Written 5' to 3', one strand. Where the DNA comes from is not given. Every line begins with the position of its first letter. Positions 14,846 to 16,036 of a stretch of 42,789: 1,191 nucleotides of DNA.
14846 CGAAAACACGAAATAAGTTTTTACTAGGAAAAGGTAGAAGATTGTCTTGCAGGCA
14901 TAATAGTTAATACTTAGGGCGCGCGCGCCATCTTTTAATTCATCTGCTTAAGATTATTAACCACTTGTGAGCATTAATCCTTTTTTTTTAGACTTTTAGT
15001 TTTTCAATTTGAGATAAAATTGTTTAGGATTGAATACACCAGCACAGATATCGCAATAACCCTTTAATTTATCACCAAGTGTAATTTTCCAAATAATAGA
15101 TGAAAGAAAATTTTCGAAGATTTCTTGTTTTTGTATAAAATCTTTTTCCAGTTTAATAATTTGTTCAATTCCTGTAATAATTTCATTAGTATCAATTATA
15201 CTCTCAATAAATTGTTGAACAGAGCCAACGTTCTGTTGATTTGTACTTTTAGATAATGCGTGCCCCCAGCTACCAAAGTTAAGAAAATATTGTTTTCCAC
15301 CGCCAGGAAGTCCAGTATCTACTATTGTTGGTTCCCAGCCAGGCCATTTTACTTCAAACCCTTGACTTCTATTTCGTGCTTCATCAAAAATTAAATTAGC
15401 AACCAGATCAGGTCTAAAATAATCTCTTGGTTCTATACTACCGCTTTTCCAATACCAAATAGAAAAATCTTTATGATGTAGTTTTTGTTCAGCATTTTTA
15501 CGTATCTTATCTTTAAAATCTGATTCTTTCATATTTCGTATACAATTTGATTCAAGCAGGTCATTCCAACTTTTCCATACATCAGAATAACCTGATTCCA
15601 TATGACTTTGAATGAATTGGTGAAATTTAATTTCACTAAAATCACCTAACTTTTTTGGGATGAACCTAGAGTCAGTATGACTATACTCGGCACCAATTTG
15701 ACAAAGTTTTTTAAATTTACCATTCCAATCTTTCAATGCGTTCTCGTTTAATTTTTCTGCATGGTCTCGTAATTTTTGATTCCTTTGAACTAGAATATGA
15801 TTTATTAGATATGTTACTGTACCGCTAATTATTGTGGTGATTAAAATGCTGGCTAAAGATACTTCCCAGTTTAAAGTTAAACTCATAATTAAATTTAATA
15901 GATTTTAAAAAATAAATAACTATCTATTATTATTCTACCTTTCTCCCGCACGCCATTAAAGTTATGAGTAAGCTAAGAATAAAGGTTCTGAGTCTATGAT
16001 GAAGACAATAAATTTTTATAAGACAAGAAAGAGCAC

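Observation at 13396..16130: AT-rich three-gene island: divergent HEPN-like / AbiV-like pair plus an orphan membrane protein, a candidate uncharacterised archaeal defence module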

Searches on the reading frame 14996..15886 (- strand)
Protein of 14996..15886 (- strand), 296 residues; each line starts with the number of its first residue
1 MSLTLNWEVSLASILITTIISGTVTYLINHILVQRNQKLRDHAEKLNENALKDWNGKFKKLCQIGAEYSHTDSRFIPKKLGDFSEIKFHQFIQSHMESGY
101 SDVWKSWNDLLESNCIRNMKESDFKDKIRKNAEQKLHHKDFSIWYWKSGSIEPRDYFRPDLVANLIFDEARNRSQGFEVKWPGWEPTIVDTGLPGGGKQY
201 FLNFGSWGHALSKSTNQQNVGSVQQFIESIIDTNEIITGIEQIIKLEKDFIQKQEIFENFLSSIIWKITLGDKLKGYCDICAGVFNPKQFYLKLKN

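Call 6: search_protein_families(library=pfam, proteins=[window:14996-15886:-], max_evalue=1)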
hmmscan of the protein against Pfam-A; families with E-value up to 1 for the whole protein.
window:14996-15886:- (296 aa): 0 families

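Call 7: search_protein_families(library=ncbifam, proteins=[window:14996-15886:-], max_evalue=1)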
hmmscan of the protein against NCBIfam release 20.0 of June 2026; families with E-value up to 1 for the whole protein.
window:14996-15886:- (296 aa): 0 families

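Call 8: search_protein_families(library=padloc, proteins=[window:14996-15886:-], max_evalue=1)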
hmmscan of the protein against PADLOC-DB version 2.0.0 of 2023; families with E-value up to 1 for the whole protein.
window:14996-15886:- (296 aa): 0 families

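Call 12: find_homologous_proteins(query=window:14996-15886:-, max_evalue=0.01)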
Query window:14996-15886:- (296 aa): 1 proteins with E <= 0.01 among 492 candidates.
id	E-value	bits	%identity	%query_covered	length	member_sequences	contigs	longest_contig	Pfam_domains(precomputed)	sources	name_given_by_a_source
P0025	1.5e-200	683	100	100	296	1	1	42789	-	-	-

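Call 30: search_protein_representatives(protein=window:14996-15886:-)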
Query: 296 residues. Proteins with E-value up to 0.001 (for the whole library): 58; up to 1e-10: 31; up to 1e-30: 3. The best 58 are listed.
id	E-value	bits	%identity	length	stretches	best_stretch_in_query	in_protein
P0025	4.9e-201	682.7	100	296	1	1-296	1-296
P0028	2.4e-35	138.6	33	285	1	11-282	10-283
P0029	3.6e-32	128.2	27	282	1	9-282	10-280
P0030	9.2e-30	120.3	31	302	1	12-286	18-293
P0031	1.8e-29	119.3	29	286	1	12-281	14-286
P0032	5.8e-29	117.6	32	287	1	6-282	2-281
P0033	2.9e-26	108.8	26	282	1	10-282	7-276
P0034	6.1e-26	107.7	28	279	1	11-282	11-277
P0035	6.8e-25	104.3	27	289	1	7-285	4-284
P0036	1.2e-24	103.4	30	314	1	17-281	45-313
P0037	2.8e-24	102.3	29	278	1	23-285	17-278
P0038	9.9e-23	97.2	29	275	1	1-285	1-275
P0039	1.9e-20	89.7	28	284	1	12-281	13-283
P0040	3.0e-20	89.0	26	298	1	15-282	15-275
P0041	3.2e-18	82.4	26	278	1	7-281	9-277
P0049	6.2e-15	71.6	27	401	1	38-281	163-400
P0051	1.7e-14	70.1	29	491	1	39-281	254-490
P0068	4.9e-08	48.9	26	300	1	86-281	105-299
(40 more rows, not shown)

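Call 40: find_related_loci(query=A3, collection=viral_contigs, flank=6000)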
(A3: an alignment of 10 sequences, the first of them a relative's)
Query A3 (285 aa) in viral_contigs; peptide patterns used: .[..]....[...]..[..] (x = any residue, [..] = any of these).
58 stretches matched a pattern, but none encodes a relative of the query by tblastn (E <= 1e-3).

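Call 44: predict_structure(alignment_id=A2)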
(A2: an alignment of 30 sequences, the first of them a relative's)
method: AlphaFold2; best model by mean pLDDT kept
length: 296 residues; sequences in the alignment: 30
mean_pLDDT: 92.7   pTM: 0.83
mean pLDDT of the five models: 92.7, 91.0, 91.0, 90.6, 89.0
residues with pLDDT >= 90: 247; 70-90: 37; 50-70: 12; < 50: 0
segments of 3 or more residues with pLDDT < 50: none
pLDDT, mean of each block of 10 residues (from residue 1): 82 93 92 92 96 96 97 98 96 95 98 98 98 91 93 96 96 91 88 92 85 96 96 96 98 98 97 89 68 69
secondary structure, 60 per line:
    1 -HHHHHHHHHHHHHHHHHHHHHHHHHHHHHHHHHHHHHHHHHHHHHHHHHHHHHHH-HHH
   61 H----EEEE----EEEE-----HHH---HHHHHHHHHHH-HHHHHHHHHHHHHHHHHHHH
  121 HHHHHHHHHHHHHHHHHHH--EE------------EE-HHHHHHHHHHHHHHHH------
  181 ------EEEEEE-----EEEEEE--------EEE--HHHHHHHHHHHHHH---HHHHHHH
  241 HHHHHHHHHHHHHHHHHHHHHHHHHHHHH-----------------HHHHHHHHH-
elements in order: H2-56 H58-61 E66-69 E74-77 H89-99 H101-139 H159-174 E187-192 E198-203 E212-214 H217-230 H234-269 H287-295

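Call 46: search_protein_families(library=pfam, alignment_id=A2, max_evalue=0.1)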
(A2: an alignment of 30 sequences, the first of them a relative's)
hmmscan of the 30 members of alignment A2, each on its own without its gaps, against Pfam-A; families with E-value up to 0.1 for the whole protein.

A. member 1, P0025 (296 aa): 0 families

B. families by the number of members that match (of 30 scanned): 20 families
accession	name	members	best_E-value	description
PF18654.6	LegC3_N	1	0.0016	LegC3 N-terminal coiled-coil domain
PF23349.2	BBS7_hp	1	0.0019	BBS7 hairpin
PF25654.1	MCP1_SIFV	1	0.0036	Major capsid protein 1, Sulfolobus islandicus filamentous virus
PF18077.6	DUF5595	1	0.0039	Domain of unknown function (DUF5595)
PF04574.18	DUF592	1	0.0049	Protein of unknown function (DUF592)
PF12729.13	4HB_MCP_1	1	0.0061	Four helix bundle sensory module for signal transduction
PF02212.23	GED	1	0.0082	Dynamin GTPase effector domain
PF02149.25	KA1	1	0.012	Kinase associated domain 1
PF19101.5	DUF5788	1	0.016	Family of unknown function (DUF5788)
PF01034.25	Syndecan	1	0.031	Syndecan domain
PF20662.3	COG4_C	1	0.031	Conserved oligomeric Golgi complex subunit 4, C-terminal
PF03072.19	DUF237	1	0.033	Domain of unknown function (DUF237)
PF04971.17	Phage_holin_2_1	1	0.042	Bacteriophage P21 holin S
PF09763.15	Sec3_CC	1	0.048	Exocyst complex component Sec3, coiled-coil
PF09804.14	DENND11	1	0.058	DENN domain-containing protein 11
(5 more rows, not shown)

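Call 48: find_related_loci(query=A4, collection=metagenome_contigs, flank=5000)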
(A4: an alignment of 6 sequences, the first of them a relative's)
Query A4 (285 aa) in metagenome_contigs; peptide patterns used: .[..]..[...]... (x = any residue, [..] = any of these).
377 stretches matched a pattern; 4 encode a relative of the query (tblastn E <= 1e-3); 4 distinct loci.
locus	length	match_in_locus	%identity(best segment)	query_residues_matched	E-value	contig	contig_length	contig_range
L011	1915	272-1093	40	10-282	3e-58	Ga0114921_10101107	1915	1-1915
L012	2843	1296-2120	38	7-282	1e-56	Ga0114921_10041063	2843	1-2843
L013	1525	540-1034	42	118-282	1e-39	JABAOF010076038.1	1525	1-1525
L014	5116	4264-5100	25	5-282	4e-17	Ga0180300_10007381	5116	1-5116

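Call 49: fold_search(model_id=the predicted structure, library=pdb)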
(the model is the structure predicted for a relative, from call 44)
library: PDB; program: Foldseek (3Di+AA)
matches with E <= 10: 192; with E <= 0.001: 0
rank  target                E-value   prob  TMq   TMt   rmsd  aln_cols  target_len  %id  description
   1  9asp_B                2.4e-01  0.14  0.14  0.16  14.7       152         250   14  Human Drosha and DGCR8 in complex with Pri-let-7a1 (released 2024-09-04)
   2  9asm_B                2.5e-01  0.12  0.12  0.14  13.8       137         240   14  Human Drosha and DGCR8 in complex with Pri-let-7f1 (released 2024-09-04)
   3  4k1p_A                2.7e-01  0.10  0.18  0.16  20.1       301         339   12  Structure of the NheA component of the Nhe toxin from Bacillus cereus (released 2013-09-18)
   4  9oxj_A                5.3e-01  0.06  0.16  0.17  26.4       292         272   10  CryoEM structure of FlaA filament from Shewanella oneidensis (released 2025-07-16)
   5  4k1p_H                5.3e-01  0.06  0.14  0.13  19.3       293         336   12  Structure of the NheA component of the Nhe toxin from Bacillus cereus (released 2013-09-18)
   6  4k1p_D                6.0e-01  0.05  0.14  0.12  22.2       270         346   14  Structure of the NheA component of the Nhe toxin from Bacillus cereus (released 2013-09-18)
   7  4k1p_C                9.0e-01  0.03  0.11  0.10  25.0       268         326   13  Structure of the NheA component of the Nhe toxin from Bacillus cereus (released 2013-09-18)
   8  4k1p_G                1.1e+00  0.04  0.13  0.13  22.3       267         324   13  Structure of the NheA component of the Nhe toxin from Bacillus cereus (released 2013-09-18)
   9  4k1p_E                1.1e+00  0.08  0.21  0.19  19.2       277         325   11  Structure of the NheA component of the Nhe toxin from Bacillus cereus (released 2013-09-18)
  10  7uw9_M                1.1e+00  0.06  0.16  0.20  19.1       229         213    8  Citrus V-ATPase State 1, H in contact with subunit a (released 2022-07-06)
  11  6m3l_B                1.2e+00  0.06  0.11  0.17  14.5       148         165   13  Crystal structure of the R.PabI(Y68F-K154A)-dsDNA(nonspecific) complex (released 2020-03-18)
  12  2l3c_MODEL_1_A        1.5e+00  0.14  0.12  0.34   7.2        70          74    8  Solution structure of ADAR2 dsRBM1 bound to LSL RNA (released 2010-10-27)
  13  7zj1_B                1.6e+00  0.10  0.12  0.29   7.2        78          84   18  Crystal structure of ADAR1-dsRBD3 dimer (released 2023-10-25)
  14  2k8e_MODEL_1_A        1.6e+00  0.10  0.13  0.26   7.1        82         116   11  Solution NMR Structure of protein of unknown function yegP from E. coli. Ontario Center for Structural Proteom (released 2008-10-14)
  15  8zeo_D                1.9e+00  0.12  0.14  0.09   7.6        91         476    8  Cryo-EM structure of Adr-2-Adbp-1-dsRBD1 complex (released 2025-05-14)
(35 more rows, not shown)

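Call 75: find_encoding_contigs(protein=P0028, flank=6000, max_places=3)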
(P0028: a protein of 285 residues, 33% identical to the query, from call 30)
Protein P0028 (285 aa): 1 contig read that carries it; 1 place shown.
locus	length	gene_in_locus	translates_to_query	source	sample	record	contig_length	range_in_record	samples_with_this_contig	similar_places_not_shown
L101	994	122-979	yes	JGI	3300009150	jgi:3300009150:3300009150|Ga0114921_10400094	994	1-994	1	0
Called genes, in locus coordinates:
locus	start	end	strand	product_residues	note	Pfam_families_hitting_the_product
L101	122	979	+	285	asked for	-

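Call 76: find_encoding_contigs(protein=P0029, flank=6000, max_places=3)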
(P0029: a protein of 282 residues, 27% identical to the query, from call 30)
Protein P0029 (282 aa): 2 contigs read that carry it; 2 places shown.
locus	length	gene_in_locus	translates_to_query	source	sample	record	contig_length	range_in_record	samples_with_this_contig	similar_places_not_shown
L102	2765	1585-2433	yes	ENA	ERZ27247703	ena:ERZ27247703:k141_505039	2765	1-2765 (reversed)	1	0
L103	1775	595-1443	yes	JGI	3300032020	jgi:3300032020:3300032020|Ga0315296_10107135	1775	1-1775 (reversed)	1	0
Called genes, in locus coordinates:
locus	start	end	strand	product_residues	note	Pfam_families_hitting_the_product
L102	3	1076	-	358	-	?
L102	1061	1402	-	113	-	-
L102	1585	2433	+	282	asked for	-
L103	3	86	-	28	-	?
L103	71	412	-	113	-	-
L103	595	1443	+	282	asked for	-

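Call 77: find_encoding_contigs(protein=P0030, flank=6000, max_places=3)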
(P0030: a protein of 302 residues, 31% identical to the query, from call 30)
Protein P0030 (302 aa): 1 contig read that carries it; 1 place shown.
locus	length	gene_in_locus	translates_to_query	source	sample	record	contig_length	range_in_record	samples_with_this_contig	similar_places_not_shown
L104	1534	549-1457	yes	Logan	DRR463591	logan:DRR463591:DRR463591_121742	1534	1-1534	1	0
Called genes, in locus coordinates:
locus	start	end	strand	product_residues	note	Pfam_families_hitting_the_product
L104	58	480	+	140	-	-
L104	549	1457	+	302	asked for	-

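Call 78: search_protein_families(library=pfam, proteins=[L102:3-1076:-, L102:1061-1402:-, L104:58-480:+, L014:1377-2471:+, L014:2450-3280:+, L014:3434-3976:+, L012:194-1162:-], max_evalue=0.01)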
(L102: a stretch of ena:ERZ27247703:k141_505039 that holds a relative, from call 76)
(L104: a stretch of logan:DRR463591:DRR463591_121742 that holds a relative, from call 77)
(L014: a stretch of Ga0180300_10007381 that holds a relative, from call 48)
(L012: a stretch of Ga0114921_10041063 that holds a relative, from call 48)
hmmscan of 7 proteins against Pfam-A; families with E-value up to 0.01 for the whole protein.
L102:3-1076:- (358 aa): 0 families

L102:1061-1402:- (113 aa): 0 families

L104:58-480:+ (140 aa): 0 families

L014:1377-2471:+ (364 aa): 20 families
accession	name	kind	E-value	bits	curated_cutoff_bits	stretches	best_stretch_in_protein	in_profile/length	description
PF13191.12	AAA_16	-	1.7e-06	29.1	32.6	1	36-66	21-52/167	AAA ATPase domain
PF10412.15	TrwB_AAD_bind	-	2.1e-06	27.3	20.5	1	39-76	16-53/387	Type IV secretion-system coupling protein DNA-binding domain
PF05729.18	NACHT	-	6.7e-06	26.5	26.7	0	39-64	1-26/167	NACHT domain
PF25199.1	nSTAND_NTPase5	-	7.9e-06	26.2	34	1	37-76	40-80/145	Novel STAND NTPase 5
PF13401.12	AAA_22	-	2.2e-05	25.2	27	1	38-154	5-58/130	AAA domain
PF01935.23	DUF87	-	7.9e-05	23.3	23.2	1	39-73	24-59/220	Helicase HerA, central domain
PF13404.12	HTH_AsnC-type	-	9e-05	22.7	27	1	319-354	8-42/42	AsnC-type helix-turn-helix domain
PF01580.24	FtsK_SpoIIIE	-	0.00018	21.4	24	1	39-59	40-60/221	FtsK/SpoIIIE family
PF00005.33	ABC_tran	-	0.00026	22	25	1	36-71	9-44/137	ABC transporter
PF00270.35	DEAD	-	0.00026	21.2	26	1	36-89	12-58/167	DEAD/DEAH box helicase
PF20720.3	nSTAND3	-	0.00065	19.9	27.2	1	30-71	9-50/155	Novel STAND NTPase 3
PF00437.27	T2SSE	-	0.00088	18.5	24.9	1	41-73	145-177/370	Type II/IV secretion system protein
PF04851.21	ResIII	-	0.00089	19.6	22.5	1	29-70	20-57/164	Type III restriction enzyme, res subunit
PF01656.29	CbiA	-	0.0015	18.9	25.4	1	44-73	5-34/125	CobQ/CobB/MinD/ParA nucleotide binding domain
PF00004.35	AAA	-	0.0021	18.9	21.2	0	41-64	1-24/131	ATPase family associated with various cellular activities (AAA)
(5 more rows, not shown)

L014:2450-3280:+ (276 aa): 1 family
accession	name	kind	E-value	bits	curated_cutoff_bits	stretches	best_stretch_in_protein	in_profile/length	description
PF00589.27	Phage_integrase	-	2.1e-12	47.6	27.1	1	58-226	23-169/172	Phage integrase family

L014:3434-3976:+ (180 aa): 0 families

L012:194-1162:- (322 aa): 2 families
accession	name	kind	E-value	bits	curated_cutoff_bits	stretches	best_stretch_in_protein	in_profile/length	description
PF01896.25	DNA_primase_S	-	6.2e-06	27.1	26.8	1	165-233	14-84/163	DNA primase small subunit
PF08209.17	Sgf11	-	0.005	16.8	26.4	1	5-19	5-19/33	Sgf11 (transcriptional regulation protein)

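Call 81: search_protein_families(library=phrogs, proteins=[window:14996-15886:-], max_evalue=0.01)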
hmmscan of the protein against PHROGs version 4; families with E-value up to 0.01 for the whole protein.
window:14996-15886:- (296 aa): 1 family
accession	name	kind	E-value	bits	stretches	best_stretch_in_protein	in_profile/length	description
phrog_10324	-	transcription regulation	0.0078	17.1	0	236-294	80-139/205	anti-repressor Ant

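Call 86: search_protein_families(library=padloc, alignment_id=A2, max_evalue=0.01)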
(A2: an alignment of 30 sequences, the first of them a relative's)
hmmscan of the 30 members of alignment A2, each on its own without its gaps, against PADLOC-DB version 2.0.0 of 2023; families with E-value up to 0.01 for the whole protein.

A. member 1, P0025 (296 aa): 0 families

B. families by the number of members that match (of 30 scanned): 4 families
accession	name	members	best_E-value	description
PDLC02117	Cas7_IIIg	1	0.0012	-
PDLC04005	PD-Lambda-5_A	1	0.0028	-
PDLC01918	CARF6--CARF_CARF_CARF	1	0.0044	-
PDLC03842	LeoB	1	0.0059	-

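Call 87: fold_search(model_id=the predicted structure, library=viral)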
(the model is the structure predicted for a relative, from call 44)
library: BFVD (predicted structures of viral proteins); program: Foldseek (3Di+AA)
matches with E <= 10: 525; with E <= 0.001: 0
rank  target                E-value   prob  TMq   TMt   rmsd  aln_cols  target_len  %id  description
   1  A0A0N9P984            6.3e-02  0.44  0.21  0.24  12.9       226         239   10  Uncharacterized protein [Acidianus bottle-shaped virus 3 strain ABV3]
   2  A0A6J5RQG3            1.1e-01  0.13  0.13  0.15  18.2       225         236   10  Uncharacterized protein [uncultured Caudovirales phage]
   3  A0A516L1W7            1.2e-01  0.28  0.15  0.27  16.7       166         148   10  (no name in the UniProt tables at hand)
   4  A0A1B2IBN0            1.5e-01  0.47  0.13  0.19   6.2        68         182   20  (no name in the UniProt tables at hand)
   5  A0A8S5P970            2.8e-01  0.11  0.17  0.08  21.1       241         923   10  Tail protein [Siphoviridae sp. ctpoI7]
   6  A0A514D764            2.8e-01  0.07  0.13  0.10  23.3       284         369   10  Uncharacterized protein [Picornavirales sp.]
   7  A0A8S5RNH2            3.1e-01  0.20  0.11  0.27   9.8        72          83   14  Uncharacterized protein [virus sp. ctBS918]
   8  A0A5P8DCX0            3.1e-01  0.10  0.11  0.11  16.1       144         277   14  Uncharacterized protein [Gordonia phage Mcklovin]
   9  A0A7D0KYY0            3.3e-01  0.09  0.10  0.19  15.2       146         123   14  (no name in the UniProt tables at hand)
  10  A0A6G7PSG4            3.3e-01  0.08  0.16  0.16  23.3       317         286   10  Uncharacterized protein (Fragment) [Pimento virga-like virus]
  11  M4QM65                3.5e-01  0.12  0.11  0.04  17.1       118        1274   12  Uncharacterized protein [Tetraselmis viridis virus S1]
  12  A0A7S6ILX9            3.5e-01  0.08  0.12  0.18  17.5       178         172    8  (no name in the UniProt tables at hand)
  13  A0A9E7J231            3.7e-01  0.15  0.13  0.21   9.5        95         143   17  (no name in the UniProt tables at hand)
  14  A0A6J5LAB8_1          3.9e-01  0.18  0.16  0.08  13.6       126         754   13  ParB/Sulfiredoxin [uncultured Caudovirales phage]
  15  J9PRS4                4.2e-01  0.25  0.15  0.38  10.2        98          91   16  Uncharacterized protein [Bacillus phage B5S]
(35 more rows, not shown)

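Call 96: list_cluster_members(proteins=[P0049, P0051, P0028, P0032, P0008, P0027, P0016, P0036, P0068, P0033])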
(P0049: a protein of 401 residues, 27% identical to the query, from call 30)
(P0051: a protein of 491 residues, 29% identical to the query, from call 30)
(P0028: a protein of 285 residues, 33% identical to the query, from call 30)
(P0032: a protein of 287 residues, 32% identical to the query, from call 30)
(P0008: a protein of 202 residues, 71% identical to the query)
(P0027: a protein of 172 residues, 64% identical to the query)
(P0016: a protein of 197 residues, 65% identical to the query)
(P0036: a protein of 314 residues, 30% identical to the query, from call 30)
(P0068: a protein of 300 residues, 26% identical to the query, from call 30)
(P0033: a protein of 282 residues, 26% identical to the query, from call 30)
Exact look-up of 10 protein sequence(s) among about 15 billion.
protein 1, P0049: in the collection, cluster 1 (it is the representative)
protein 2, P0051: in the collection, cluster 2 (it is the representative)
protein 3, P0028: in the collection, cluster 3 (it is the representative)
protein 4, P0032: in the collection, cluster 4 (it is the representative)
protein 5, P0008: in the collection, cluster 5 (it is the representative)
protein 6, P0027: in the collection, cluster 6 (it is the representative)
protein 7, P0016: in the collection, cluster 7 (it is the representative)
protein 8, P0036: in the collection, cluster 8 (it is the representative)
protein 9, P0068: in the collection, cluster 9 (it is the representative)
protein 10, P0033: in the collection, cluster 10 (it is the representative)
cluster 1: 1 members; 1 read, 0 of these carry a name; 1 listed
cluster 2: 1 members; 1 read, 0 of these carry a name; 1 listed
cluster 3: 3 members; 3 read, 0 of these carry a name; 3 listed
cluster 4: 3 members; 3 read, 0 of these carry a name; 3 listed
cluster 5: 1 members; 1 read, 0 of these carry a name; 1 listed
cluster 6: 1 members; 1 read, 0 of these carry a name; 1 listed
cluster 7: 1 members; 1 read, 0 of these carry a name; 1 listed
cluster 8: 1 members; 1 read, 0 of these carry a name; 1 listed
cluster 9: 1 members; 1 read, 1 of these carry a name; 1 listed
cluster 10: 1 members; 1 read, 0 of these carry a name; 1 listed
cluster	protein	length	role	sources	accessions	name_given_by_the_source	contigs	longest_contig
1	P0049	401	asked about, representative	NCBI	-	-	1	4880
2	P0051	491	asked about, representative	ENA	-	-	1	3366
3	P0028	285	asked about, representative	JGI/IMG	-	-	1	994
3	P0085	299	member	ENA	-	-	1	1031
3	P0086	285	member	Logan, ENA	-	-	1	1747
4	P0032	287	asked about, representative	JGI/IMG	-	-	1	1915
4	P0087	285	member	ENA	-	-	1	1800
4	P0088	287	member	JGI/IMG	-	-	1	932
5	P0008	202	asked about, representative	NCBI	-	-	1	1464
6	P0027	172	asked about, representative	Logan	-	-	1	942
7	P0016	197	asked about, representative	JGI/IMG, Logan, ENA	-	-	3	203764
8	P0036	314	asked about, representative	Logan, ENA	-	-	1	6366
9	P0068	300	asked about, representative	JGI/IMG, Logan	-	hypothetical protein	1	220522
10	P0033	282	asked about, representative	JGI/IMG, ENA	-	-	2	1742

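Call 100: find_encoding_contigs(protein=P0036, flank=6000, max_places=2)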
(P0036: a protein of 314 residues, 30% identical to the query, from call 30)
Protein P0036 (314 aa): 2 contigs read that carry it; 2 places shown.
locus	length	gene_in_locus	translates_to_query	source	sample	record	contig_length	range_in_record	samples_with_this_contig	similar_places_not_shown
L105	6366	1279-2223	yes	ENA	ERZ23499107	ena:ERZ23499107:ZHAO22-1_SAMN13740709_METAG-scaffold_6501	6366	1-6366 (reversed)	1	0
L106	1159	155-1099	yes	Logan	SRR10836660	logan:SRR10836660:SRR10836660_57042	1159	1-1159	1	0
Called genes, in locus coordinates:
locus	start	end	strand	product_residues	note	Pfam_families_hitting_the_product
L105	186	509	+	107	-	-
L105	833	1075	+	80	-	-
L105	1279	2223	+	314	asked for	-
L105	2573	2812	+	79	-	-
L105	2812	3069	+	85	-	-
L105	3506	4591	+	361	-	PF04055:Radical_SAM, PF13186:SPASM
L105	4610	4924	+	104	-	-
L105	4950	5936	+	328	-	-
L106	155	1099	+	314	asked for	-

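Call 103: find_encoding_contigs(protein=P0068, flank=8000, max_places=2)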
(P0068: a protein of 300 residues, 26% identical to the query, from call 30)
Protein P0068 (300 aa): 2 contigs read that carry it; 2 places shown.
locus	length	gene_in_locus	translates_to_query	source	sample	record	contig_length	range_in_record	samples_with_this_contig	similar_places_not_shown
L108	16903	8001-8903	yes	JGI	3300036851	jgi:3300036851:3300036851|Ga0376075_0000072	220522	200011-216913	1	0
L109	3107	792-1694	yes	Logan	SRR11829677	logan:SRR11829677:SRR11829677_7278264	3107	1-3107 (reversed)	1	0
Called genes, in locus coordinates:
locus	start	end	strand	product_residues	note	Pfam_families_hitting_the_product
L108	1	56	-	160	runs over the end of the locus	PF01047:MarR, PF12802:MarR_2, PF13412:HTH_24 (faint)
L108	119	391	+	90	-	-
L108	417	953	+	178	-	-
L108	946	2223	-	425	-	PF00324:AA_permease, PF03845:Spore_permease, PF13520:AA_permease_2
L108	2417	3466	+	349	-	PF08240:ADH_N, PF00107:ADH_zinc_N, PF13602:ADH_zinc_N_2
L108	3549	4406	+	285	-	PF01135:PCMT (weak), PF01209:Ubie_methyltran, PF13489:Methyltransf_23, PF05175:MTS (weak), PF13847:Methyltransf_31, PF08241:Methyltransf_11, PF08242:Methyltransf_12, PF13649:Methyltransf_25, +2 more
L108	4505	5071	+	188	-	-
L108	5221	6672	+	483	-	PF13289:SIR2_2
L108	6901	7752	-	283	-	PF01619:Pro_dh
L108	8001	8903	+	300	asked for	-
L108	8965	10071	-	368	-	PF00465:Fe-ADH, PF13685:Fe-ADH_2, PF25137:ADH_Fe_C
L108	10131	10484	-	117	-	PF00903:Glyoxalase, PF12681:Glyoxalase_2, PF22677:Ble-like_N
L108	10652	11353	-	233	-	PF01966:HD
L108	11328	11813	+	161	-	-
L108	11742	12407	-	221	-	-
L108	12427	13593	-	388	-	PF20510:HgmA_N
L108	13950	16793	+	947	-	PF00963:Cohesin, PF00041:fn3 (weak)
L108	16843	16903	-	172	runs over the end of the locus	PF06983:3-dmu-9_3-mt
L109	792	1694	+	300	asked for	-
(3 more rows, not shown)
